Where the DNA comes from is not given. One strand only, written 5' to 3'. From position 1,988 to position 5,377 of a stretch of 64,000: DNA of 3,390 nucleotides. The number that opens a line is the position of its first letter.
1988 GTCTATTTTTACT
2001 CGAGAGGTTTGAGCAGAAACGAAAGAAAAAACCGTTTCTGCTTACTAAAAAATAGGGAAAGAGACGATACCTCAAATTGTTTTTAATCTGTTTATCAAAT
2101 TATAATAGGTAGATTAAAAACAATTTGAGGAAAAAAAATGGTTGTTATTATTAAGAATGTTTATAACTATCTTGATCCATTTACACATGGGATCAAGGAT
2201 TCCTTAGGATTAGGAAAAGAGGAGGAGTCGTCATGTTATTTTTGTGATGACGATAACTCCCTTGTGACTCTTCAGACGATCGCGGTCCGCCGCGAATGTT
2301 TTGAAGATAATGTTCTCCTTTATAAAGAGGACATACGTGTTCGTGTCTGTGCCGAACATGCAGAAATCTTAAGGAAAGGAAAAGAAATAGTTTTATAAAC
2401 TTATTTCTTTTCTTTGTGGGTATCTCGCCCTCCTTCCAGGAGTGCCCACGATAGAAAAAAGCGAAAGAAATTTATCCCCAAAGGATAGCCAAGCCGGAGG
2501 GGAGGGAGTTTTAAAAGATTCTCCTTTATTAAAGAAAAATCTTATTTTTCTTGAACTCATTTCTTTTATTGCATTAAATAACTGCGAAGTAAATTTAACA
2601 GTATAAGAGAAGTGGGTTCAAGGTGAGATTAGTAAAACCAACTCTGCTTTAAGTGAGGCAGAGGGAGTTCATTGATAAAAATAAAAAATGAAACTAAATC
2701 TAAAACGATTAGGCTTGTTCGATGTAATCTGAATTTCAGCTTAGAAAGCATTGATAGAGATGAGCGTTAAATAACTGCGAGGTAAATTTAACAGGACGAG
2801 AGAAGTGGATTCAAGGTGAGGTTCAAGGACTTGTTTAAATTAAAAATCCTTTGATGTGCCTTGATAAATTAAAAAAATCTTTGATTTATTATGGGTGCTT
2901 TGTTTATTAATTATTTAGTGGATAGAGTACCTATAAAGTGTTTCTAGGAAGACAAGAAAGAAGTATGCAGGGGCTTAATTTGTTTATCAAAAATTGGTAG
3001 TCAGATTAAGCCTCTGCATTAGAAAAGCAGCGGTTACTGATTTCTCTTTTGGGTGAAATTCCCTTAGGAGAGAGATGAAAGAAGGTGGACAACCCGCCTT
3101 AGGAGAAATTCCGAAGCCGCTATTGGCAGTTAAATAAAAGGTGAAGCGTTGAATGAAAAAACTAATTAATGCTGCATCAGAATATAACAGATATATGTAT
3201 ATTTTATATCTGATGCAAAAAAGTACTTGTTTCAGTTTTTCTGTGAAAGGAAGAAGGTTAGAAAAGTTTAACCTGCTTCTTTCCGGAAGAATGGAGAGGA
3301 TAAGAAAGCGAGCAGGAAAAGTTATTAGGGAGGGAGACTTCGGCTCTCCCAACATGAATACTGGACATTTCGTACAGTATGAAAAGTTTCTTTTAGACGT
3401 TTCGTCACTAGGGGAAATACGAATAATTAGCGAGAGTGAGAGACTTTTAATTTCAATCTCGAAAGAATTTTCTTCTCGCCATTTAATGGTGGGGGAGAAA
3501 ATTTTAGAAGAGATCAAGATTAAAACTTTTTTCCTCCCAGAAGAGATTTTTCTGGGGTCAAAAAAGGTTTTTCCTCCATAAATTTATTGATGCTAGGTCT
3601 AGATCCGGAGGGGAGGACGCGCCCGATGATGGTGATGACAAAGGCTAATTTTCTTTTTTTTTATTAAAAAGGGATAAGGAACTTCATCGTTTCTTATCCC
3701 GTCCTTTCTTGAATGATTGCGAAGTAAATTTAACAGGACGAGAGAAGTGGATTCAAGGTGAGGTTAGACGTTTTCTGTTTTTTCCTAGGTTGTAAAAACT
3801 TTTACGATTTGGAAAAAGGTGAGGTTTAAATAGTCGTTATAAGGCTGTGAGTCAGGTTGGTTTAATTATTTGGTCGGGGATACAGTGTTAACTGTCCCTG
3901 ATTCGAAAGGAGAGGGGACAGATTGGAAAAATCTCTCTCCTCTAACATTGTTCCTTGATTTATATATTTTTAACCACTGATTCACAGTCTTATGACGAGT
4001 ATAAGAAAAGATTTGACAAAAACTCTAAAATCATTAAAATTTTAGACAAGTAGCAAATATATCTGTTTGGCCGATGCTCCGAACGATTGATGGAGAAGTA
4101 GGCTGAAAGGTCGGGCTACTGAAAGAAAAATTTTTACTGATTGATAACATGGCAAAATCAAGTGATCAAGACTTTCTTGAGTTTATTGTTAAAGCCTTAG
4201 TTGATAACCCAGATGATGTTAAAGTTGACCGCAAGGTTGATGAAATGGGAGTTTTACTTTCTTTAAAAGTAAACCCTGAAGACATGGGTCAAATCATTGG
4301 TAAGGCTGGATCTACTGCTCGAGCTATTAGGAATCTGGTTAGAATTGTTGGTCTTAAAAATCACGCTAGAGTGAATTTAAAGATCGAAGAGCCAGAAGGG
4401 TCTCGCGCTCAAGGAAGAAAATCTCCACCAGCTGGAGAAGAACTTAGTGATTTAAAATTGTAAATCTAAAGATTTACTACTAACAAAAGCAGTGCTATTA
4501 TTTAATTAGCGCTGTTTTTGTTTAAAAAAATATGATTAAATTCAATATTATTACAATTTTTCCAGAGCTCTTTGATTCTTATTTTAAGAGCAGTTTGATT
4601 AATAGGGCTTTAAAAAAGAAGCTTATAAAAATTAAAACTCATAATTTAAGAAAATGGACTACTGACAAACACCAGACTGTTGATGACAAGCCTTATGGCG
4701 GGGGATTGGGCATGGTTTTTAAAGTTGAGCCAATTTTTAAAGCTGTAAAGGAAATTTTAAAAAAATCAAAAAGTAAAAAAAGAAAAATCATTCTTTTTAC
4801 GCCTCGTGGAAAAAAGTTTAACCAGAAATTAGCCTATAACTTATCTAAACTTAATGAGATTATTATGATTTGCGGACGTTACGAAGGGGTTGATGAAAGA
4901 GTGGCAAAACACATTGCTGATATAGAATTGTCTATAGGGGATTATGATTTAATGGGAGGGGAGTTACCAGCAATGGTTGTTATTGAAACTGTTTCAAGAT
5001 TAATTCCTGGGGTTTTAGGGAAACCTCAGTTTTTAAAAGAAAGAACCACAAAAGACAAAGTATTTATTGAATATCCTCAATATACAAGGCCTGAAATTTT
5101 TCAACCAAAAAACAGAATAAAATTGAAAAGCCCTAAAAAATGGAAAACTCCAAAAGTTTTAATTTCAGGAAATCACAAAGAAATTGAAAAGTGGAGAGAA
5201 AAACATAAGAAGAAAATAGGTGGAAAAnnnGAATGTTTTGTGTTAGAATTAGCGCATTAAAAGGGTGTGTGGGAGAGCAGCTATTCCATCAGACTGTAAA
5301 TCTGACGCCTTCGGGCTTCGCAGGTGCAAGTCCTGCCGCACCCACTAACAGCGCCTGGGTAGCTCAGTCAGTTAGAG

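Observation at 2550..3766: Three dispersed copies of a ~50-nt conserved element inside the insert, with a compensatory change in its flanking helix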

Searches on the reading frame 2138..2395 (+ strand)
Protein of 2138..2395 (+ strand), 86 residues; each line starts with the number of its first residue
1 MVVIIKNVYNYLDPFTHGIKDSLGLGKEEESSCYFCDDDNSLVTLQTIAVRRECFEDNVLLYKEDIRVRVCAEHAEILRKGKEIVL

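Call 13: search_protein_families(library=pfam, proteins=[window:2138-2395:+], max_evalue=1)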
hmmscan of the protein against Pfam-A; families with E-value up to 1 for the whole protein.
window:2138-2395:+ (86 aa): 0 families

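Call 44: find_encoding_contigs(protein=window:2138-2395:+, flank=3000, max_places=10)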
Protein window:2138-2395:+ (86 aa): 1 contig read that carries it; 1 place shown.
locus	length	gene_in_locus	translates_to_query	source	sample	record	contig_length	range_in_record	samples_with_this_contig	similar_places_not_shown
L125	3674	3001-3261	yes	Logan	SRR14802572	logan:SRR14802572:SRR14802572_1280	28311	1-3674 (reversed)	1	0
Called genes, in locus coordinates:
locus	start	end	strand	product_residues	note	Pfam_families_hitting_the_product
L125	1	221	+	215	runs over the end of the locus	PF01351:RNase_HII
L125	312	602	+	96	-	PF01783:Ribosomal_L32p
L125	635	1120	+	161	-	PF01029:NusB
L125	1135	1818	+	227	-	PF22935:RM44_endonuclase, PF14622:Ribonucleas_3_3, PF00636:Ribonuclease_3, PF22892:DSRM_MRPL44 (faint), PF00035:dsrm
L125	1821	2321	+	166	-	PF00886:Ribosomal_S16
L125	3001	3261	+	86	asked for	-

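Call 70: search_protein_families(library=phrogs, proteins=[window:2138-2395:+], max_evalue=0.01)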
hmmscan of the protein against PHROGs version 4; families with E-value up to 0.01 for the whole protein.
window:2138-2395:+ (86 aa): 0 families

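Call 71: search_protein_families(library=padloc, proteins=[window:2138-2395:+], max_evalue=0.01)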
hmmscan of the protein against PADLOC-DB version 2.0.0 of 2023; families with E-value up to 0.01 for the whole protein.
window:2138-2395:+ (86 aa): 0 families

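Call 87: find_homologous_proteins(query=window:2138-2395:+, max_evalue=0.001)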
Query window:2138-2395:+ (86 aa): 1 proteins with E <= 0.001 among 2 candidates.
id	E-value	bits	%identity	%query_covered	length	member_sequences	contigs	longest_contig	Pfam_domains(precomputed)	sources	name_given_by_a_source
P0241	1.3e-50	186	100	100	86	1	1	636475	-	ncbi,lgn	-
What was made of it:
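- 2138..2398 (+): ORF86, an orphan Cys-rich ORF that lies upstream of copy 1. Only the sequence itself was found among 5.8 billion protein clusters (call 87).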

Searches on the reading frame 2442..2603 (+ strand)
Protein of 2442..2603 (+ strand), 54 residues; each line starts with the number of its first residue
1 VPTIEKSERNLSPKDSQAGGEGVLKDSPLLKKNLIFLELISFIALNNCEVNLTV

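Call 13: search_protein_families(library=pfam, proteins=[window:2442-2603:+], max_evalue=1)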
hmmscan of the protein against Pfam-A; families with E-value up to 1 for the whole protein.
window:2442-2603:+ (54 aa): 0 families

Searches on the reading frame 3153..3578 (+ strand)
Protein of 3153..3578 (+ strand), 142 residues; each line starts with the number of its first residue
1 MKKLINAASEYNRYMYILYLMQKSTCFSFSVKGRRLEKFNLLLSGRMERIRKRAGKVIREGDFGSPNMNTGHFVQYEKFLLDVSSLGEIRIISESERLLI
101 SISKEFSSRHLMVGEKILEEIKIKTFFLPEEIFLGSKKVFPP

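Call 13: search_protein_families(library=pfam, proteins=[window:3153-3578:+], max_evalue=1)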
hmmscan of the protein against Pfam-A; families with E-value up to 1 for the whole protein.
window:3153-3578:+ (142 aa): 0 families

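Call 43: find_encoding_contigs(protein=window:3153-3578:+, flank=3000, max_places=10)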
Protein window:3153-3578:+ (142 aa): 1 contig read that carries it; 1 place shown.
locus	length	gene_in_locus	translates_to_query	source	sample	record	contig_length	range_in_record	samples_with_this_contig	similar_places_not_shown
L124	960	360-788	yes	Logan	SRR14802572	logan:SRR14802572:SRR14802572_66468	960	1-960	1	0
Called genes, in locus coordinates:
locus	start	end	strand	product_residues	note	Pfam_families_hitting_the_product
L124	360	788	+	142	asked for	-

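Call 70: search_protein_families(library=phrogs, proteins=[window:3153-3578:+], max_evalue=0.01)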
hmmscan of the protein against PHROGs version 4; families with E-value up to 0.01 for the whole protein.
window:3153-3578:+ (142 aa): 0 families

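Call 71: search_protein_families(library=padloc, proteins=[window:3153-3578:+], max_evalue=0.01)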
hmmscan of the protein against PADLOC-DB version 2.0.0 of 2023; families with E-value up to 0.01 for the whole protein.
window:3153-3578:+ (142 aa): 0 families
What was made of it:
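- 3153..3581 (+): ORF142, an orphan ORF between copies 2 and 3. There is no Pfam, PHROG or PADLOC hit (calls 13, 70, 71).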

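Call 90: search_protein_representatives(protein=window:3153-3578:+)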
Query: 142 residues. Proteins with E-value up to 0.001 (for the whole library): 1; up to 1e-10: 1; up to 1e-30: 1. The best 1 are listed.
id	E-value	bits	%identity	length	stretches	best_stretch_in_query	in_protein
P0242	6.6e-85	298.2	100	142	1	1-142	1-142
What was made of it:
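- The two window ORFs have no homologues (calls 87, 90) and may not be genes. The two window ORFs are orphans (calls 87, 90). The ORFs have no protein homologues (calls 87, 90).
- Tried and rejected: None (calls 87, 90).
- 3153..3581 (+): It has no homologue among 1.84 billion representative proteins (call 90).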

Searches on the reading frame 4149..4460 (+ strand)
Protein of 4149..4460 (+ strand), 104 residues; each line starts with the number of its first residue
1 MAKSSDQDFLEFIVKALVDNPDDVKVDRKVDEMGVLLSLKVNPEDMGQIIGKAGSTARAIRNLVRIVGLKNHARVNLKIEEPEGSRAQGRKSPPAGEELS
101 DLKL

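Call 13: search_protein_families(library=pfam, proteins=[window:4149-4460:+], max_evalue=1)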
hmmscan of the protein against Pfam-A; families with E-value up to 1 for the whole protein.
window:4149-4460:+ (104 aa): 3 families
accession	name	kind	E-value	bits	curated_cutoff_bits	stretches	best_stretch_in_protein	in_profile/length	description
PF13083.13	KH_KhpA-B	-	1.3e-21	76.7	32.1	1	7-79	1-73/73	KhpA/KhpB, KH domain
PF00013.35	KH_1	-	0.0036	17.5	21.5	1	38-62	3-27/66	KH domain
PF07650.23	KH_2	-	0.011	16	22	1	41-81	31-72/78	KH domain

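Call 14: find_encoding_contigs(protein=window:4149-4460:+, flank=6000, max_places=10)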
Protein window:4149-4460:+ (104 aa): 2 contigs read that carry it; 2 places shown.
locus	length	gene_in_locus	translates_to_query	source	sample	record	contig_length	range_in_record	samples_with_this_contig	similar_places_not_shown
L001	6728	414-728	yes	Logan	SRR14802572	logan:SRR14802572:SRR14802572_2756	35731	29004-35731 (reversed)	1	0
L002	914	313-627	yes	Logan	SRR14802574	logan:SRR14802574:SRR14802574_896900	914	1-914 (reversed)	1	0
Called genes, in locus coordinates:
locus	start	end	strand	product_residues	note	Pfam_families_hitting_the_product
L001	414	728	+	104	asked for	PF13083:KH_KhpA-B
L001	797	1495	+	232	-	PF01746:tRNA_m1G_MT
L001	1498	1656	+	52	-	-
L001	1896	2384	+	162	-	PF00293:NUDIX, PF14815:NUDIX_4 (weak)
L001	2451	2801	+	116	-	PF03819:MazG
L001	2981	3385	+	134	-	PF00293:NUDIX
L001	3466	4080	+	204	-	PF00702:Hydrolase, PF13419:HAD_2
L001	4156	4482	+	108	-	-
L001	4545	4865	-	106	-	PF05105:Phage_holin_4_1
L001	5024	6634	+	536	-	PF25975:CzcB_C (faint), PF25917:BSH_RND, PF25973:BSH_CzcB (weak), PF25984:BSH_YknX (weak), PF25881:HH_YBHG (faint), PF25954:Beta-barrel_RND_2 (weak), PF25967:RND-MFP_C (weak), PF25989:YknX_C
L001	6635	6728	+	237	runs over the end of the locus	PF02463:SMC_N (weak), PF00005:ABC_tran, PF13304:AAA_21 (faint)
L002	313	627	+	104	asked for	PF13083:KH_KhpA-B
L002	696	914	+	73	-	?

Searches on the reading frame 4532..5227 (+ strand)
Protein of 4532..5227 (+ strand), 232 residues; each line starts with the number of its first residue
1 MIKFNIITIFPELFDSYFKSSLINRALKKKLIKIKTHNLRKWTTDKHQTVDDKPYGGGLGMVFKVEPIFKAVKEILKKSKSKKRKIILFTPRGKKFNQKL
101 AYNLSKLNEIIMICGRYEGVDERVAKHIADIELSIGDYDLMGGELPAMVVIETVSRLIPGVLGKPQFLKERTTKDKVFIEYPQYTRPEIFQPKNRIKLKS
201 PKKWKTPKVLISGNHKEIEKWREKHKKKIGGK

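Call 20: find_related_loci(query=window:4532-5227:+, collection=genome_contigs, flank=8000)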
Query window:4532-5227:+ (232 aa) in genome_contigs; peptide patterns used: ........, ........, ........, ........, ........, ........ (x = any residue, [..] = any of these).
600 stretches matched a pattern (row limit reached: there are more); 541 encode a relative of the query (tblastn E <= 1e-3); the best 80 are kept; 80 distinct loci.
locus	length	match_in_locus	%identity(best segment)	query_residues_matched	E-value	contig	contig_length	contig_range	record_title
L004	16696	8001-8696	85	1-232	2e-121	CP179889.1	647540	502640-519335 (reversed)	MAG: Candidatus Nealsonbacteria bacterium isolate ER8H12parc2 chromosome, complete genome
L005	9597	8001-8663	74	1-230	8e-116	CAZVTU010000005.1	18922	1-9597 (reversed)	MAG TPA_asm: uncultured Candidatus Saccharibacteria bacterium isolate binchicken_co6_436 genome assembly, contig: NODE_2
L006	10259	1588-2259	76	1-230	2e-115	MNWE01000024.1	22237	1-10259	MAG: Parcubacteria group bacterium CG1_02_39_15 cg1_0.2_scaffold_3029_c, whole genome shotgun sequence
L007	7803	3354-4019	74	1-229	1e-113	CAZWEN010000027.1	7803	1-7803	MAG TPA_asm: uncultured Candidatus Saccharibacteria bacterium isolate binchicken_co211_311 genome assembly, contig: NODE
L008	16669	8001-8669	73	1-230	3e-113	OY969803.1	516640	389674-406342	MAG: uncultured bacterium isolate MFD04408.bin.2.92 genome assembly, chromosome: 1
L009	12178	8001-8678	74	1-231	5e-112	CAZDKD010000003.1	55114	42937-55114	MAG TPA_asm: uncultured Candidatus Saccharibacteria bacterium isolate binchicken_co262_124 genome assembly, contig: NODE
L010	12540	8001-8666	74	1-229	2e-111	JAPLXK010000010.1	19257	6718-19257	MAG: Candidatus Nealsonbacteria bacterium isolate LacPavin_0920_SED2_MAG_39_9 LacPavin_0920_SED2_scaffold_922966, whole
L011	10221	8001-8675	72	1-229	2e-111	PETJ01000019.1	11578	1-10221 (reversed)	MAG: Candidatus Nealsonbacteria bacterium CG01_land_8_20_14_3_00_12 CG01_land_8_20_14_3.00_scaffold_1110_c, whole genome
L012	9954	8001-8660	72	1-230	1e-110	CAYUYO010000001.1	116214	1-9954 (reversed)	MAG TPA_asm: uncultured Candidatus Saccharibacteria bacterium isolate SRP178699_co1_489 genome assembly, contig: NODE_85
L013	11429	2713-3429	71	2-229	2e-110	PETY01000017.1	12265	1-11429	MAG: Candidatus Nealsonbacteria bacterium CG02_land_8_20_14_3_00_34_20 CG02_land_8_20_14_3.00_150_scaffold_3819_c, whole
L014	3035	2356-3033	73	4-227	1e-113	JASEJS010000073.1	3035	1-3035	MAG: Patescibacteria group bacterium isolate Yes75-06 NODE_2559_length_3035_cov_7.962752, whole genome shotgun sequence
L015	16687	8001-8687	71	1-229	2e-109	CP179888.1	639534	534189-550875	MAG: Candidatus Nealsonbacteria bacterium isolate ER9H13parc1 chromosome, complete genome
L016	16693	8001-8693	72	1-231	3e-109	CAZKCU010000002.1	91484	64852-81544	MAG TPA_asm: uncultured Candidatus Saccharibacteria bacterium isolate binchicken_co89_20 genome assembly, contig: NODE_2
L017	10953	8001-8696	69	2-230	1e-108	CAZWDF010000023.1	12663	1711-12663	MAG TPA_asm: uncultured Candidatus Saccharibacteria bacterium isolate binchicken_co283_202 genome assembly, contig: NODE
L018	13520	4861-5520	71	1-229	4e-108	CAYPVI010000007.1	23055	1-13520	MAG TPA_asm: uncultured Candidatus Saccharibacteria bacterium isolate binchicken_co100_411 genome assembly, contig: NODE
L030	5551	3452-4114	68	1-230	2e-104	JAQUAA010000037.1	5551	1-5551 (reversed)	MAG: Candidatus Paceibacterota bacterium isolate STC_73 NODE_42012_length_5551_cov_3.327802_Sandtown_C, whole genome sho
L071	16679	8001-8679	77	1-230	3e-99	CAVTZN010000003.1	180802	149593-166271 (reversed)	MAG: Candidatus Wildermuthbacteria bacterium isolate MFD04408.bin.3.196 genome assembly, contig: contig_37175, whole gen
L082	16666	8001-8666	68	8-230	9e-97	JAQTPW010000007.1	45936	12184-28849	MAG: Candidatus Paceibacterota bacterium isolate STB_125 NODE_1631_length_45936_cov_4.473051_Sandtown_B, whole genome sh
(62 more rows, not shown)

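Call 51: search_protein_families(library=pfam, proteins=[L005:6407-6709:+, L005:5603-6253:+, L015:5918-6427:+, L071:6032-6457:+, L017:3653-4162:+, L082:5207-5701:+], max_evalue=0.01)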
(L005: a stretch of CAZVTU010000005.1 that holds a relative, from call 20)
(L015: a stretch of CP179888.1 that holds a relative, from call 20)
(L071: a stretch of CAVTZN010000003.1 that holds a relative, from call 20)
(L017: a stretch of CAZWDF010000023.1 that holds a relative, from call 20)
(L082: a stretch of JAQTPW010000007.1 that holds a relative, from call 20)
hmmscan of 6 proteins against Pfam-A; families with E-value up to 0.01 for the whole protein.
L005:6407-6709:+ (101 aa): 0 families

L005:5603-6253:+ (217 aa): 3 families
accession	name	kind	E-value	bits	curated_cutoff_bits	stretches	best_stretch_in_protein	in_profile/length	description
PF13688.12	Reprolysin_5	-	2.3e-06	28.4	27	1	33-174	5-160/196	Metallo-peptidase family M12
PF13582.12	Reprolysin_3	-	3.9e-05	24.6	22.4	1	56-171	6-122/123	Metallo-peptidase family M12B Reprolysin-like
PF13583.11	Reprolysin_4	-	0.0066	16.6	22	0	159-207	139-192/203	Metallo-peptidase family M12B Reprolysin-like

L015:5918-6427:+ (170 aa): 0 families

L071:6032-6457:+ (142 aa): 0 families

L017:3653-4162:+ (170 aa): 0 families

L082:5207-5701:+ (165 aa): 0 families

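Call 70: search_protein_families(library=phrogs, proteins=[L005:6407-6709:+, L015:5918-6427:+, L071:6032-6457:+, L017:3653-4162:+, L082:5207-5701:+], max_evalue=0.01)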
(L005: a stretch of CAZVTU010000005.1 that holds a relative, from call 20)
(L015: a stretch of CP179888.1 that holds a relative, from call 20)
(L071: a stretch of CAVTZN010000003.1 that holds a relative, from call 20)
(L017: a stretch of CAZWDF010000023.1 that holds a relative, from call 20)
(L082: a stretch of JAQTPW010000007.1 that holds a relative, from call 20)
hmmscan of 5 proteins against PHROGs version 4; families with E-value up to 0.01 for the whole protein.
L005:6407-6709:+ (101 aa): 0 families

L015:5918-6427:+ (170 aa): 0 families

L071:6032-6457:+ (142 aa): 0 families

L017:3653-4162:+ (170 aa): 0 families

L082:5207-5701:+ (165 aa): 0 families

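Call 71: search_protein_families(library=padloc, proteins=[L005:6407-6709:+, L015:5918-6427:+, L071:6032-6457:+, L017:3653-4162:+, L082:5207-5701:+], max_evalue=0.01)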
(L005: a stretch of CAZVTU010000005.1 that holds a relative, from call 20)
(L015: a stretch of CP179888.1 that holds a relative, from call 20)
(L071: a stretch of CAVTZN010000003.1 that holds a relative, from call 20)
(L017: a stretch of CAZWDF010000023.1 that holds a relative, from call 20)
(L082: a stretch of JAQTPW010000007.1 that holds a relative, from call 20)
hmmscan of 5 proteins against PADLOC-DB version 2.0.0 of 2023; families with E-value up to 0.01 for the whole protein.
L005:6407-6709:+ (101 aa): 0 families

L015:5918-6427:+ (170 aa): 0 families

L071:6032-6457:+ (142 aa): 1 family
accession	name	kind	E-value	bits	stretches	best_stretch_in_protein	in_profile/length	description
PDLC02416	Aga_REase-TIR-PNTD1-PNTD2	-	0.0039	13.9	1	41-87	457-503/572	Class I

L017:3653-4162:+ (170 aa): 0 families

L082:5207-5701:+ (165 aa): 0 families
